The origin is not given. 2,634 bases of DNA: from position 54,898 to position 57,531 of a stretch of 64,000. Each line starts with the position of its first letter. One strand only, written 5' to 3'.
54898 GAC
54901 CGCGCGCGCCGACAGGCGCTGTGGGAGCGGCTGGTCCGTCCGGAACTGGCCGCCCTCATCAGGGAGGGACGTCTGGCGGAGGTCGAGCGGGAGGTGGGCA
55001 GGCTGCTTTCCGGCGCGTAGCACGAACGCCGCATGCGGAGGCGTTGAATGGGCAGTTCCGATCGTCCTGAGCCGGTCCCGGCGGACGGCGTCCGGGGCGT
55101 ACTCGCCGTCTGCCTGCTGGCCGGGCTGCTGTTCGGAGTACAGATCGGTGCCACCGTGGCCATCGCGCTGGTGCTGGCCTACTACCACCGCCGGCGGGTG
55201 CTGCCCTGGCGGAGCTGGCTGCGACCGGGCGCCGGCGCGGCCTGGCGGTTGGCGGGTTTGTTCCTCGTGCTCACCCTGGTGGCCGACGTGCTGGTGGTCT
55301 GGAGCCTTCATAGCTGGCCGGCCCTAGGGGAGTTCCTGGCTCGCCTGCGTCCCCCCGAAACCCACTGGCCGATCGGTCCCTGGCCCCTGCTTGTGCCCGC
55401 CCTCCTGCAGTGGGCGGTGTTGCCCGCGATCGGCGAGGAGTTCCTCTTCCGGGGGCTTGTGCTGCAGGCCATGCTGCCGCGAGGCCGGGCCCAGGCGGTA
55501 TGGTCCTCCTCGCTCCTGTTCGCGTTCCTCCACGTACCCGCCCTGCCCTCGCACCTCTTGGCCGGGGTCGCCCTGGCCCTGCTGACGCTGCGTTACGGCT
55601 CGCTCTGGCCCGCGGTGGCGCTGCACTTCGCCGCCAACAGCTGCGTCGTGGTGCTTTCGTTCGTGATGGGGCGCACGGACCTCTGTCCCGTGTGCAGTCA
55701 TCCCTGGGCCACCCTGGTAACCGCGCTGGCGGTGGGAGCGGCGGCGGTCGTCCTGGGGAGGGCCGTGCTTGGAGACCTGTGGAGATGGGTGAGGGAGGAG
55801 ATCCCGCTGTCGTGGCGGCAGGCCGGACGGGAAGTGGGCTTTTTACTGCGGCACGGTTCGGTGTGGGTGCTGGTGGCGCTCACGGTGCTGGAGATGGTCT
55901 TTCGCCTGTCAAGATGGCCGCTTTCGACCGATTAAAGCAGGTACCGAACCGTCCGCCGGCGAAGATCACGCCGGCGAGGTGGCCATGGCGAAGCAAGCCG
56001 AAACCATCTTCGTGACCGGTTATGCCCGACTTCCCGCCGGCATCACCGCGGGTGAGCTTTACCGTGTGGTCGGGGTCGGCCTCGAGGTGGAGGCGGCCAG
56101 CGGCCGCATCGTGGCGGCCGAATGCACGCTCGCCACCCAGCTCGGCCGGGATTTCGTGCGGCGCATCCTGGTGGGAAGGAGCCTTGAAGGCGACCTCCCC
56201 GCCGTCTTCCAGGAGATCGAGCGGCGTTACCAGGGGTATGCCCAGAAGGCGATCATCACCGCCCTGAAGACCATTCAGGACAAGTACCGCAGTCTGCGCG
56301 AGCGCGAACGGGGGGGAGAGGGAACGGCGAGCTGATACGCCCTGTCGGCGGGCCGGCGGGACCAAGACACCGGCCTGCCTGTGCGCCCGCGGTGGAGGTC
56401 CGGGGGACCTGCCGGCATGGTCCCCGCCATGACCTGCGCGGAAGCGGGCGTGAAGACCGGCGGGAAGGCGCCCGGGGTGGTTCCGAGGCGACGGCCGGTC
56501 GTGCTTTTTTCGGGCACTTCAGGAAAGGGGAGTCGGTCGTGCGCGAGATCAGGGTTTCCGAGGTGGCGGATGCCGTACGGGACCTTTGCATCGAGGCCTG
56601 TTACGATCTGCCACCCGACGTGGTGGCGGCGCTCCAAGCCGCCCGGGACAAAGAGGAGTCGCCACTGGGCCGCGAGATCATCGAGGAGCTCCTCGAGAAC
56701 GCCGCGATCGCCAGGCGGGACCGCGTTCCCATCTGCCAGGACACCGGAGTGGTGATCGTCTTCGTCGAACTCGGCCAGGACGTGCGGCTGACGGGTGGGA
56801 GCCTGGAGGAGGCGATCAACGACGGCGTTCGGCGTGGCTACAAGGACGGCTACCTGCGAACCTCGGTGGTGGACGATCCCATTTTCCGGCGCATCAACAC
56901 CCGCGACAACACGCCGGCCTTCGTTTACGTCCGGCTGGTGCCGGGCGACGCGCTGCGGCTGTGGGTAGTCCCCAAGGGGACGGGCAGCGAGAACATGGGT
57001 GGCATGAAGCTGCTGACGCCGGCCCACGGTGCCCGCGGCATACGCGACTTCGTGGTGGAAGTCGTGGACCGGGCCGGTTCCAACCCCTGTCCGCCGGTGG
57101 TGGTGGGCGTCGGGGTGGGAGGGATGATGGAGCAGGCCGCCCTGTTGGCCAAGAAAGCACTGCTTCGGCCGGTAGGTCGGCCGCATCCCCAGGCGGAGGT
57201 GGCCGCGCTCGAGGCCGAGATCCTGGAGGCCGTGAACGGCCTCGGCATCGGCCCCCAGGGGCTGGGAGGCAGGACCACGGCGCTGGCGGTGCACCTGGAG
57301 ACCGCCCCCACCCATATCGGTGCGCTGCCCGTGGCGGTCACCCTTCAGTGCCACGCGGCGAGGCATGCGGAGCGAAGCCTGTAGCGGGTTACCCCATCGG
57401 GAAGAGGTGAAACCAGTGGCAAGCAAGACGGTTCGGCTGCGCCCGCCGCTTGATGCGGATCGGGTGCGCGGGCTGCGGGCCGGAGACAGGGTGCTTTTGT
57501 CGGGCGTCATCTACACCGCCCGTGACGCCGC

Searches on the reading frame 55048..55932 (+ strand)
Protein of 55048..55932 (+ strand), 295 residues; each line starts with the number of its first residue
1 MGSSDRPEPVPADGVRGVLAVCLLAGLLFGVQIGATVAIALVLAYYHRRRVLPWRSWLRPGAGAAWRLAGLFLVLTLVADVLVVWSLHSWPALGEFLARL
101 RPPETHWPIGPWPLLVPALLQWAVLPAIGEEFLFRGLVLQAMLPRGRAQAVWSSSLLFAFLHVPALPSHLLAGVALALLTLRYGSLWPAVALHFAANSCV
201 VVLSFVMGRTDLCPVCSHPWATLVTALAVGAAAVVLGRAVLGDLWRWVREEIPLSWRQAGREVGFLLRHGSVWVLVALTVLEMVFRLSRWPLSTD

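Call 49: search_protein_families(library=pfam, proteins=[window:55048-55932:+], max_evalue=0.00001)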
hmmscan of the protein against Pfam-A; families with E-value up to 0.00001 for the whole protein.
window:55048-55932:+ (295 aa): 1 family
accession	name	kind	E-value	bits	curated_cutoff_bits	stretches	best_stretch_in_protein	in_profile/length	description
PF02517.21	Rce1-like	-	6.9e-18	65.2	22.4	1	114-198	3-92/93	Type II CAAX prenyl endopeptidase Rce1-like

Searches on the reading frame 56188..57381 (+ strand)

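Call 49: search_protein_families(library=pfam, proteins=[window:56188-57381:+], max_evalue=0.00001)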
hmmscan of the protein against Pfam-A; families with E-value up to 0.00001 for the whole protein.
window:56188-57381:+ (398 aa): 1 family
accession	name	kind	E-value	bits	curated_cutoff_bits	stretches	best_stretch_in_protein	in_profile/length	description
PF05681.19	Fumerase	-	3.9e-111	371.1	25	1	128-395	2-268/270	Fumarate hydratase (Fumerase)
